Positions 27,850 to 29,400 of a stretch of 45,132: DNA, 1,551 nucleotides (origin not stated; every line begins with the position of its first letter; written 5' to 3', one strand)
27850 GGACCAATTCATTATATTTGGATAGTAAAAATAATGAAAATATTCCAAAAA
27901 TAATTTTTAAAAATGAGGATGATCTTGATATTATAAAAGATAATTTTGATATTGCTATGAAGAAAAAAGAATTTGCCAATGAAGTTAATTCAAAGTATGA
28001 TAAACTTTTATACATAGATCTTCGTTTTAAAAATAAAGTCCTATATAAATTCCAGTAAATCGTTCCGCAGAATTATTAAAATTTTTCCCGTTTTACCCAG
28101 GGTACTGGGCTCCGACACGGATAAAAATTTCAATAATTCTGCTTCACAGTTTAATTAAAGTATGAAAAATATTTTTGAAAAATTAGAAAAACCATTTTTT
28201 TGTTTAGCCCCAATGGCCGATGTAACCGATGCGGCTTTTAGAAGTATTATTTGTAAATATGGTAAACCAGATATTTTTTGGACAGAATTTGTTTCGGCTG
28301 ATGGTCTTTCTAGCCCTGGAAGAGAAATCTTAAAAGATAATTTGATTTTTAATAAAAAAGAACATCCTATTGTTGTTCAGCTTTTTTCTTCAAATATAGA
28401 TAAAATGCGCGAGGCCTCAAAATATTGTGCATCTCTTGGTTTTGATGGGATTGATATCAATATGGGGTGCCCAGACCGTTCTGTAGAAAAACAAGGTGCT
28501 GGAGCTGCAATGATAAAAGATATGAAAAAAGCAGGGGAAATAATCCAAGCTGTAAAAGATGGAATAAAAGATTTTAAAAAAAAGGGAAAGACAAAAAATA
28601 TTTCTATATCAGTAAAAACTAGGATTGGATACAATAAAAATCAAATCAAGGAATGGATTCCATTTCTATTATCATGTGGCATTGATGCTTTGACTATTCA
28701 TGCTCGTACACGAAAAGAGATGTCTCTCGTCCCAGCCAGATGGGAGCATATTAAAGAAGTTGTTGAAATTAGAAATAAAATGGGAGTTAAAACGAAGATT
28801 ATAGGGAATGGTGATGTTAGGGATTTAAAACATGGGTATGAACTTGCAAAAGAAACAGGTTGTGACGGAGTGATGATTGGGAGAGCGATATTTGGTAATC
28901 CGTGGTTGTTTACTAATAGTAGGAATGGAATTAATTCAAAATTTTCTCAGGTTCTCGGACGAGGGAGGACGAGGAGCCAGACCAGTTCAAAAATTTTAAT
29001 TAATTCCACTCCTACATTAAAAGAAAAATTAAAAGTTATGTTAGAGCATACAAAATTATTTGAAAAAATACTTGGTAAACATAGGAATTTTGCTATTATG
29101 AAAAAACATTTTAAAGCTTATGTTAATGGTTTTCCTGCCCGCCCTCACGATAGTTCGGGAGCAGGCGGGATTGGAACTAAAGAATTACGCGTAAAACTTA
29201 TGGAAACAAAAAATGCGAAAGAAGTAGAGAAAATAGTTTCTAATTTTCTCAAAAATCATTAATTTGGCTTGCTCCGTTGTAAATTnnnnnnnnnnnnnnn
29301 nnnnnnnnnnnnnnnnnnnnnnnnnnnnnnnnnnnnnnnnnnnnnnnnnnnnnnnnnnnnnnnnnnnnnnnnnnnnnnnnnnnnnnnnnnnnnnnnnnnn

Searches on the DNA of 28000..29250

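Call 48: search_rna_families(source=window, start=28000, end=29250, threshold=evalue, max_evalue=10)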
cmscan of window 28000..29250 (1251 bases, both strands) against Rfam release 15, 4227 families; matches with E-value up to 10: 11.
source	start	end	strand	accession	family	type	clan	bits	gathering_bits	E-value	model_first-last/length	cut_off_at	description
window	28066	28141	-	RF03217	mir-3167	Gene; miRNA;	-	28.7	86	0.01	1-59/59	no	mir-3167 microRNA precursor family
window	28106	28210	-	RF01426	snoR126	Gene; snRNA; snoRNA; CD-box;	-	24.1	39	0.11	1-101/101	no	small nucleolar RNA snoR126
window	28320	28548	+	RF01578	RUF1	Gene; sRNA;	-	22.7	70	0.099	1-264/264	no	Plasmodium RNA of unkown function RUF1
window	28914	29019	+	RF04128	MIR8562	Gene; miRNA;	-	21.6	211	0.23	1-242/242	no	MIR8562 microRNA precursor family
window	28042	28192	-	RF02414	rli60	Gene; sRNA;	-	20.4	60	8.4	1-191/191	no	Listeria sRNA rli60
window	28602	28705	-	RF00393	SNORA8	Gene; snRNA; snoRNA; HACA-box;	CL00026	16.8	38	4.3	1-139/139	no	Small nucleolar RNA SNORA8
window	29032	29158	+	RF00628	RgsA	Gene; sRNA;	-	16.1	88.4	0.26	1-194/194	no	RgsA sRNA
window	28068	28141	-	RF03404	mir-1298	Gene; miRNA;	-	15.7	70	8.2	1-104/104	no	mir-1298 microRNA precursor family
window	28867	28962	+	RF01575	DdR7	Gene; snRNA; snoRNA; CD-box;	-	15.2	80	7.4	1-98/98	no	Dictyostelium snoRNA Dd7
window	28153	28241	-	RF02120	FTX_2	Gene; lncRNA;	-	14.3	48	8.7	1-97/97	no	FTX transcript, XIST regulator conserved region 2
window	28602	28727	+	RF02653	StyR-143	Gene; sRNA;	-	13.4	176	8.4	1-144/144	no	Salmonella enterica Typhi npcRNA 143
